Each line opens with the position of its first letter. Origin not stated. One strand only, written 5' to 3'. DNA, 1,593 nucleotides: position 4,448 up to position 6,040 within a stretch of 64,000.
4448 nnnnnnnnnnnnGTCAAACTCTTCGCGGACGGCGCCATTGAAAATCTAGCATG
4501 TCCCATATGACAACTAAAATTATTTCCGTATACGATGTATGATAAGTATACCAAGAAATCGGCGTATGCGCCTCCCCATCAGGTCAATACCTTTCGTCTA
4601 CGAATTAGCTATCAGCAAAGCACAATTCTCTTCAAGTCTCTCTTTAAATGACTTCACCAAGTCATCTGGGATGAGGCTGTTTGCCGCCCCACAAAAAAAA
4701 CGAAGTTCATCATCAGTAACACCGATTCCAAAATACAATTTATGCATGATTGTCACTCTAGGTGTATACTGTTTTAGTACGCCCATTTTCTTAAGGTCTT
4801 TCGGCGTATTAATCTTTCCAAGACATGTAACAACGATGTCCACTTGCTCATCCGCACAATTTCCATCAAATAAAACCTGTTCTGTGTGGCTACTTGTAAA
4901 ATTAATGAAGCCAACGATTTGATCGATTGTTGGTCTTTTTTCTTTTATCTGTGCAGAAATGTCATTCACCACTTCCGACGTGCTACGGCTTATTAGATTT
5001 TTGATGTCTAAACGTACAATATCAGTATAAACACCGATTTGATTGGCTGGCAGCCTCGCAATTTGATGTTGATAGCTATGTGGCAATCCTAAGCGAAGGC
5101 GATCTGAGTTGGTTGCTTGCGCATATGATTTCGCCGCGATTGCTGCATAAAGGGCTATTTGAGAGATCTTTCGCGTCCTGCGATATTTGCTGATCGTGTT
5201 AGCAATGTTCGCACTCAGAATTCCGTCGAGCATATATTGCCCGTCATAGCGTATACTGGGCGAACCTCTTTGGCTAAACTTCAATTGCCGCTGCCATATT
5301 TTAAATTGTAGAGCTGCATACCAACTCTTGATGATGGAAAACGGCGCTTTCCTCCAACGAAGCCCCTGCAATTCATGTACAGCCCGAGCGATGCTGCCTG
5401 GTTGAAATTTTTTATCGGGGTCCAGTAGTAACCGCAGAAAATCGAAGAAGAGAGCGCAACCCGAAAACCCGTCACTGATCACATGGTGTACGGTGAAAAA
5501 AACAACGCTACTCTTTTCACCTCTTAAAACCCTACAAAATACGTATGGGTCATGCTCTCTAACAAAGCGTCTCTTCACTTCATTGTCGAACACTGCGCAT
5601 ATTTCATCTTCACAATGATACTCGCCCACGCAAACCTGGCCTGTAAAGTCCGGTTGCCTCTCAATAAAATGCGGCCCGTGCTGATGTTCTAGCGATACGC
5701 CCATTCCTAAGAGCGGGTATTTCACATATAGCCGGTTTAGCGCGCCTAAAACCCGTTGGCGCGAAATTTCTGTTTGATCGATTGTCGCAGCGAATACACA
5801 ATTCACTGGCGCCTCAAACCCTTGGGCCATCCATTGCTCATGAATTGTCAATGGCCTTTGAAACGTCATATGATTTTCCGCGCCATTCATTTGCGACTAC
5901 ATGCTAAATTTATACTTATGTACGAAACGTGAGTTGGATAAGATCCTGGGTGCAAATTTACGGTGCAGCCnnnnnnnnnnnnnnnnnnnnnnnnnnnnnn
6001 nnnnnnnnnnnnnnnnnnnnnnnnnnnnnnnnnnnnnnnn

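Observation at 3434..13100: Seven-gene low-GC operon suggesting biosynthesis and export of an unusual lipid, wax-ester or glycolipid-type product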

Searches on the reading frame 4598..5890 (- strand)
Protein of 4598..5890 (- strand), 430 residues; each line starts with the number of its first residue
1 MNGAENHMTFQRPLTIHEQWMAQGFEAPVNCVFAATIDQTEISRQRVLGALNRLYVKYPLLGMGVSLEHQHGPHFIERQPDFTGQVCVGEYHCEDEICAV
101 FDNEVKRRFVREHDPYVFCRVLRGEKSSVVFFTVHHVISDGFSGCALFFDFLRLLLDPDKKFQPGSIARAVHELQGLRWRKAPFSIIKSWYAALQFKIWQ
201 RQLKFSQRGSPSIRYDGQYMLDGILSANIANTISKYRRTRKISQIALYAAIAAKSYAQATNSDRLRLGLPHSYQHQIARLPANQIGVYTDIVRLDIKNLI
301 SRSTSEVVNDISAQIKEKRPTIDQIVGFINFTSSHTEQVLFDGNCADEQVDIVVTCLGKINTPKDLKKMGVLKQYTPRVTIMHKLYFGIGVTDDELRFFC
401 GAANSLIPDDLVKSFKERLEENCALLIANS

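Call 4: search_protein_families(library=pfam, proteins=[window:4598-5890:-], max_evalue=0.01)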
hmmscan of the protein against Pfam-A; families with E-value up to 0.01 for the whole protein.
window:4598-5890:- (430 aa): 1 family
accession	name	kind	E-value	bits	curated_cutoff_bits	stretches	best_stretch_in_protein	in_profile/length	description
PF00668.25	Condensation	-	2.1e-05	23.9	30.6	1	39-153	36-156/456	Condensation domain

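Call 5: search_protein_families(library=ncbifam, proteins=[window:4598-5890:-], max_evalue=0.01)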
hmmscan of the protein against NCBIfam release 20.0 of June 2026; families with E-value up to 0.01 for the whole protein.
window:4598-5890:- (430 aa): 0 families

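Call 20: find_homologous_proteins(query=window:4598-5890:-)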
Query window:4598-5890:- (430 aa): 1 proteins with E <= 0.001 among 5413 candidates.
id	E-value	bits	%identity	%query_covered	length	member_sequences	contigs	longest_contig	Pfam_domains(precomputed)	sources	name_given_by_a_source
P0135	8.8e-278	939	100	95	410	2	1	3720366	-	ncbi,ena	-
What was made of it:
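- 4598..5830 (-): Stand-alone condensation-superfamily (PapA5/AzeD-like) enzyme with an intact HHxxxDG motif. Sequence orphan. The ORF extends to 5890. Only itself in 5.8e9 proteins (call 20).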

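Call 25: search_solved_structures(query=window:4598-5890:-, max_evalue=10, show_alignments=2)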
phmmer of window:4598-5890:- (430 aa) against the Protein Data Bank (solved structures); distinct sequences matched with E-value up to 10: 2.
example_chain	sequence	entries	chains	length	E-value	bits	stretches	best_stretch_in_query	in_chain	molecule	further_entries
6p1j_A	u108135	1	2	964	0.4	12.7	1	114-256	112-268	Txo2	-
2jgp_A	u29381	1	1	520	0.44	12.5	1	39-154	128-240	TYROCIDINE SYNTHETASE 3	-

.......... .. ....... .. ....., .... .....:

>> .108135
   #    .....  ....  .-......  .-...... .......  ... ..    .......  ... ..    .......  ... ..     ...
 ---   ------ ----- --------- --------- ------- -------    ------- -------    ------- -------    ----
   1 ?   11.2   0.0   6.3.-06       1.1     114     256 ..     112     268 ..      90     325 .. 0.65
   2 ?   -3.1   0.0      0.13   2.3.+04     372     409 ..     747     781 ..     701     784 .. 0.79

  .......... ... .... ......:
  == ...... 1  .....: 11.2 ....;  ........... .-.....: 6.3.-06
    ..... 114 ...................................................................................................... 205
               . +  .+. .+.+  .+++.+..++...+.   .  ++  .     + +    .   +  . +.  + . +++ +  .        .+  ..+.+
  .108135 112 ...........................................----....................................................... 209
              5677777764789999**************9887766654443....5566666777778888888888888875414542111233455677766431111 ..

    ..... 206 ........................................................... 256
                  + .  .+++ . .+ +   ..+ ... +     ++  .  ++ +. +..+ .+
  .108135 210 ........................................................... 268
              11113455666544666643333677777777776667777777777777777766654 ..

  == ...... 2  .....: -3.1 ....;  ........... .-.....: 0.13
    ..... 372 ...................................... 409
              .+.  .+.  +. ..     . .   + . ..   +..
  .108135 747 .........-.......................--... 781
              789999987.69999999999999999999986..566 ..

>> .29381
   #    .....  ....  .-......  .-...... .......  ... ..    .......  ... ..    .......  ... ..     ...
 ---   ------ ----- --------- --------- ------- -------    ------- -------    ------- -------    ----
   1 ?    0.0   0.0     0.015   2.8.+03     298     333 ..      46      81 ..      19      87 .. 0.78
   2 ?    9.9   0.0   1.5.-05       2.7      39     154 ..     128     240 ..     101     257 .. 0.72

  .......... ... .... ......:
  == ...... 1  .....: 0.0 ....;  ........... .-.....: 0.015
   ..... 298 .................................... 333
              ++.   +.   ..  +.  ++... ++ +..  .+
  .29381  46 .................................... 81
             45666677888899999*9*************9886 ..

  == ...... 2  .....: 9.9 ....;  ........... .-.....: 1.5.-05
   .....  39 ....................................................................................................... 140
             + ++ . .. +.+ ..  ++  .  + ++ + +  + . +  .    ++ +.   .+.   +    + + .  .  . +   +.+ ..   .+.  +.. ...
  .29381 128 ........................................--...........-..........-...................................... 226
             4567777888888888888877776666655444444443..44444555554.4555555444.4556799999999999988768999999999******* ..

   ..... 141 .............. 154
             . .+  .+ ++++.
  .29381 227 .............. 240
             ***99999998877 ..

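Call 32: search_protein_representatives(protein=window:4598-5890:-)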
Query: 430 residues. Proteins with E-value up to 0.001 (for the whole library): 165; up to 1e-10: 2; up to 1e-30: 1. The best 150 are listed.
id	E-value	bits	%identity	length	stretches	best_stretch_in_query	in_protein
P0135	2.8e-278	938.8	100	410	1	21-430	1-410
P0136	3.2e-13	65.7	41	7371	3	101-154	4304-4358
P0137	1.1e-10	57.3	30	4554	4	48-152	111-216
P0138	1.3e-10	57.2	34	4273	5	106-156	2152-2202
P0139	2.3e-10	56.3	40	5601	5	104-147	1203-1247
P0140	3.7e-10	55.6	28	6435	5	94-152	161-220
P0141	5.2e-10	55.1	28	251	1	40-174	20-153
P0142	1.3e-09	53.9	25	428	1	11-378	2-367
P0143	1.4e-09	53.8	23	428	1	12-398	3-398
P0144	1.5e-09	53.6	31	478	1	9-176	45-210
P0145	2.5e-09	52.9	25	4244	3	95-293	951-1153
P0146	2.6e-09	52.8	29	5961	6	39-166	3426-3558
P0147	2.8e-09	52.7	23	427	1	12-379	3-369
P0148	7.8e-09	51.3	26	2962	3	73-301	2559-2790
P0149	9.7e-09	51.0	28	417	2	10-165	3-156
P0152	1.7e-08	50.1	31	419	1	25-191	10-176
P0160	1.4e-07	47.2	25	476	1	12-384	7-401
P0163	4.6e-07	45.4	28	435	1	41-272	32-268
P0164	5.9e-07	45.1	32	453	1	10-160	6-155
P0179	3.7e-06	42.5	22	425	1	43-408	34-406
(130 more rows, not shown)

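Call 58: search_protein_families(library=pfam, proteins=[P0142, P0143, P0147, P0144, P0149, P0152, P0160, P0163, P0164, P0179], max_evalue=0.001)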
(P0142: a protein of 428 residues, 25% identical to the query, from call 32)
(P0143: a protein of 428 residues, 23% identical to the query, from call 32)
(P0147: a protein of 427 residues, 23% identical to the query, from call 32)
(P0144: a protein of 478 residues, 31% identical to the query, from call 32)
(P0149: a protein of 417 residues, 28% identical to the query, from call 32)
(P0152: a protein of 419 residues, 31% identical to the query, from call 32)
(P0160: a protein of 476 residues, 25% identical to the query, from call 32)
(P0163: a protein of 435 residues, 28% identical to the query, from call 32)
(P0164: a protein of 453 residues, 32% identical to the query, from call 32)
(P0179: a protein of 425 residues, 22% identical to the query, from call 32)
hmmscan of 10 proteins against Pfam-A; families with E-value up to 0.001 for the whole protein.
P0142 (428 aa): 2 families
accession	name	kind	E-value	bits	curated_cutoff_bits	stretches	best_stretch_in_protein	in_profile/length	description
PF00668.25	Condensation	-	1.6e-14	53.9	30.6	1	26-142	33-155/456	Condensation domain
PF16911.10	PapA_C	-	7.5e-08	32.5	30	1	210-364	11-164/203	Phthiocerol/phthiodiolone dimycocerosyl transferase C-terminus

P0143 (428 aa): 2 families
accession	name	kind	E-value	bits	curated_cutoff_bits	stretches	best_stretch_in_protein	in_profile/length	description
PF16911.10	PapA_C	-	1.2e-15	58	30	1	211-360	4-147/203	Phthiocerol/phthiodiolone dimycocerosyl transferase C-terminus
PF00668.25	Condensation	-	7.4e-14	51.7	30.6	1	26-144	32-157/456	Condensation domain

P0147 (427 aa): 3 families
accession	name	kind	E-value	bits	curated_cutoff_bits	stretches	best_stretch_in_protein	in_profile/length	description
PF00668.25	Condensation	-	4.6e-11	42.5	30.6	1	25-246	32-267/456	Condensation domain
PF16911.10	PapA_C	-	4.7e-09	36.4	30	1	209-388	10-198/203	Phthiocerol/phthiodiolone dimycocerosyl transferase C-terminus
PF07247.17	AATase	-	2.3e-06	26.9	22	0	216-400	277-484/500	Alcohol acetyltransferase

P0144 (478 aa): 2 families
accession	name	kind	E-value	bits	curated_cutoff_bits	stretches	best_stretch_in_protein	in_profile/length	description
PF00668.25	Condensation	-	1.4e-17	64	30.6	1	66-476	27-433/456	Condensation domain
PF16911.10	PapA_C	-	8.5e-11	42.1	30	1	267-352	17-105/203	Phthiocerol/phthiodiolone dimycocerosyl transferase C-terminus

P0149 (417 aa): 3 families
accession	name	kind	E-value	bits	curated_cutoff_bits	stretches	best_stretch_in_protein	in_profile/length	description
PF16911.10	PapA_C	-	5.4e-14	52.5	30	1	206-351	10-147/203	Phthiocerol/phthiodiolone dimycocerosyl transferase C-terminus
PF00668.25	Condensation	-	7.4e-11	41.8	30.6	1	21-241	25-265/456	Condensation domain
PF07247.17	AATase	-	2.7e-09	36.6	22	1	207-402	271-486/500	Alcohol acetyltransferase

P0152 (419 aa): 1 family
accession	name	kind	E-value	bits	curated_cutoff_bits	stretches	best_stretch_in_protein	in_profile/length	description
PF00668.25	Condensation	-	2.8e-10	40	30.6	1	16-136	29-155/456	Condensation domain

P0160 (476 aa): 3 families
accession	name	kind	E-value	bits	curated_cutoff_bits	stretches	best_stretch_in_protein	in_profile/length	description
PF00668.25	Condensation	-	4.4e-16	59.1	30.6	1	20-146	22-156/456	Condensation domain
PF16911.10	PapA_C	-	3.4e-09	36.9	30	1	226-380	11-149/203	Phthiocerol/phthiodiolone dimycocerosyl transferase C-terminus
PF07247.17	AATase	-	7.6e-08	31.8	22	1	94-389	126-445/500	Alcohol acetyltransferase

P0163 (435 aa): 2 families
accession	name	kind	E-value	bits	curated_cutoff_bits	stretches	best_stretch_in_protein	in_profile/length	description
PF00668.25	Condensation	-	2.1e-16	60.1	30.6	1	20-157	26-172/456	Condensation domain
PF16911.10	PapA_C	-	4.2e-10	39.8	30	1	218-319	10-113/203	Phthiocerol/phthiodiolone dimycocerosyl transferase C-terminus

P0164 (453 aa): 3 families
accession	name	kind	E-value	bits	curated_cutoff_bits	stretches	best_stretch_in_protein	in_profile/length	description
PF00668.25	Condensation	-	1.3e-13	50.9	30.6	1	27-149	28-157/456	Condensation domain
PF07247.17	AATase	-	2.3e-10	40.1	22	1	92-347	122-401/500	Alcohol acetyltransferase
PF16911.10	PapA_C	-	1.2e-08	35.1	30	1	235-332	11-110/203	Phthiocerol/phthiodiolone dimycocerosyl transferase C-terminus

P0179 (425 aa): 2 families
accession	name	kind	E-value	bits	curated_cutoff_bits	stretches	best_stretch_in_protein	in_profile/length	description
PF16911.10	PapA_C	-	6.3e-14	52.3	30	1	214-372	10-161/203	Phthiocerol/phthiodiolone dimycocerosyl transferase C-terminus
PF00668.25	Condensation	-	1.7e-08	34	30.6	1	24-162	30-177/456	Condensation domain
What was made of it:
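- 4598..5830 (-): The exhaustive phmmer search gives NRPS C domains and stand-alone Condensation+PapA_C proteins (calls 32, 58).
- On Condensation / PapA5-like stand-alone acyltransferases: Homologues carry Condensation+PapA_C (call 58).
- Stand-alone relatives also hit Pfam AATase and PapA_C, which are alcohol O-acyltransferases (call 58).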

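Call 61: search_solved_structures(query=A3, max_evalue=0.01, show_alignments=1)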
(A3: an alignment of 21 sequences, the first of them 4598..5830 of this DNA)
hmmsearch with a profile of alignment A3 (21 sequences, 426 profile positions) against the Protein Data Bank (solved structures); distinct sequences matched with E-value up to 0.01: 54.
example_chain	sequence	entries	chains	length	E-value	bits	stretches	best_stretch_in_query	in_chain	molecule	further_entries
8s6l_A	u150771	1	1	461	2.3e-76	260.3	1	2-425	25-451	Phthiocerol/phthiodiolone dimycocerosyl transferase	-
9rde_A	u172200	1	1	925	9.6e-33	116.6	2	89-315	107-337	Bacitracin synthase 3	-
6p1j_A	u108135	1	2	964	2.1e-21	79.3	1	18-323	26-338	Txo2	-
8jbr_A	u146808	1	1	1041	2.2e-18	69.3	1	15-185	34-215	McyA protein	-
8xjz_C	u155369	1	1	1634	2.9e-17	65.6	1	4-307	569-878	Peptide synthetase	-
6oyf_A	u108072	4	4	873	4e-17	65.2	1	27-290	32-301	Txo1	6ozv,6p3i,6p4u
1q9j_A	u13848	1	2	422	9e-17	64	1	25-317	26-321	Polyketide synthase associated protein 5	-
2jgp_A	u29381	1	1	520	3.6e-16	62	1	25-320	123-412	TYROCIDINE SYNTHETASE 3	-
8f7h_A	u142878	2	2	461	5.5e-15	58.1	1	25-306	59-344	Surfactin synthetase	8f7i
8f7f_A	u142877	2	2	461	1.6e-14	56.6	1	25-306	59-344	Surfactin synthetase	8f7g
5u89_A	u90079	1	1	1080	1.8e-14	56.5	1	14-301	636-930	Amino acid adenylation domain protein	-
9lcq_A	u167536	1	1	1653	1.9e-14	56.3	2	88-242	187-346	PvdL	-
8qnf_A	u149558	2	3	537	2.4e-14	56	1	27-313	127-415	Condensation domain TomBC from the Tomaymycin non-ribosomal peptide synthetase | Tomaymycin non-ribosomal peptide synthetase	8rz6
8fx6_A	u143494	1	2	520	2.5e-14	55.9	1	9-313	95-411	PCP-C didomain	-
7kvw_A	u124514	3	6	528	2.6e-14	55.9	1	9-312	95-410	PCP-C didomain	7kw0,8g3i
6chj_A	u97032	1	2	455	0.0047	18.8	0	102-292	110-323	Diacylglycerol O-acyltransferase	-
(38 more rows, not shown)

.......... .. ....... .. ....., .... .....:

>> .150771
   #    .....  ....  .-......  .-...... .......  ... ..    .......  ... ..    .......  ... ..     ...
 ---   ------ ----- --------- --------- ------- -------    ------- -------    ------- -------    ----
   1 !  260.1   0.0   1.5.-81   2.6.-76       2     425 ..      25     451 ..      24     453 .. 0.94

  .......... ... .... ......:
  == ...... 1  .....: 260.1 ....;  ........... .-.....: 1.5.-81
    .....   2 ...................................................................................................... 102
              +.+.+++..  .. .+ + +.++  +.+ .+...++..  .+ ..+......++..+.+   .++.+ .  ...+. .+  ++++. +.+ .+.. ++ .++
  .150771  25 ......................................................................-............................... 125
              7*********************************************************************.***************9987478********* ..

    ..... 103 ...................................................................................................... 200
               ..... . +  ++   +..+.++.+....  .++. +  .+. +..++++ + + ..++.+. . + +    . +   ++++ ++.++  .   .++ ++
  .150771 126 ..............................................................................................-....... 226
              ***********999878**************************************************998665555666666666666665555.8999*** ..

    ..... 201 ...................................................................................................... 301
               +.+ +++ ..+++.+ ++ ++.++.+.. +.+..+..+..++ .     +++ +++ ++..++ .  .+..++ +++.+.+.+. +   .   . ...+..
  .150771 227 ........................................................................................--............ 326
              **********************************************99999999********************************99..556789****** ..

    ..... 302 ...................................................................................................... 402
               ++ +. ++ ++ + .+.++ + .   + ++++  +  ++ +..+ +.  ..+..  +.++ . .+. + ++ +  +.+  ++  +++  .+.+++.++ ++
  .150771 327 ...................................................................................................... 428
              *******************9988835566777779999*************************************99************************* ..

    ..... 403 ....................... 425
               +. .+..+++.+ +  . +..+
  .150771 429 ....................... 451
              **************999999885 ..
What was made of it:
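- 4598..5830 (-): Profile against PDB (call 61).
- On WS/DGAT wax-ester synthase: Profile A3 against 6chj gives E 0.0047 and 18.8 bits, against 2e-76 for 8s6l (call 61).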

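Call 68: predict_structure(alignment_id=A3)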
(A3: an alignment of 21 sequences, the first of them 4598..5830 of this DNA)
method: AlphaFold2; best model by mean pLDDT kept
length: 410 residues; sequences in the alignment: 21
mean_pLDDT: 82.6   pTM: 0.84
mean pLDDT of the five models: 82.6, 80.3, 79.5, 79.2, 77.4
residues with pLDDT >= 90: 184; 70-90: 151; 50-70: 54; < 50: 21
segments of 3 or more residues with pLDDT < 50: 1-5, 316-328
pLDDT, mean of each block of 10 residues (from residue 1): 55 94 97 94 80 78 95 93 86 85 97 91 93 97 82 60 63 70 62 60 87 91 93 92 92 80 80 92 93 91 72 50 49 90 94 87 81 89 78 86 84
secondary structure, 60 per line:
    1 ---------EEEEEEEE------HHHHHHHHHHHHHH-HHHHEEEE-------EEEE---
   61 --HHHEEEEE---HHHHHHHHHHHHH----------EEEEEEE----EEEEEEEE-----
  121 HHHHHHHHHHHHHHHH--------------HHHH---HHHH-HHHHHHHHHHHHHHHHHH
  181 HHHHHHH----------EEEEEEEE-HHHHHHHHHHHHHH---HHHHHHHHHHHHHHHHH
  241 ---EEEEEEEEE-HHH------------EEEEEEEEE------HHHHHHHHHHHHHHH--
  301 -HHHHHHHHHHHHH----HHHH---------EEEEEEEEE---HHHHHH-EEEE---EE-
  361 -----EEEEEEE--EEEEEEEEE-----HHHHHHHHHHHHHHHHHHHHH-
elements in order: E10-17 H24-37 H39-42 E43-46 E54-57 E66-70 H74-86 E97-103 E108-115 H121-136 H151-154 H158-161 H163-187 E198-205 H207-220 H224-240 E244-252 E269-277 H284-298 H302-314 H319-322 E332-340 H344-349 E351-354 E366-372 E375-383 H389-409
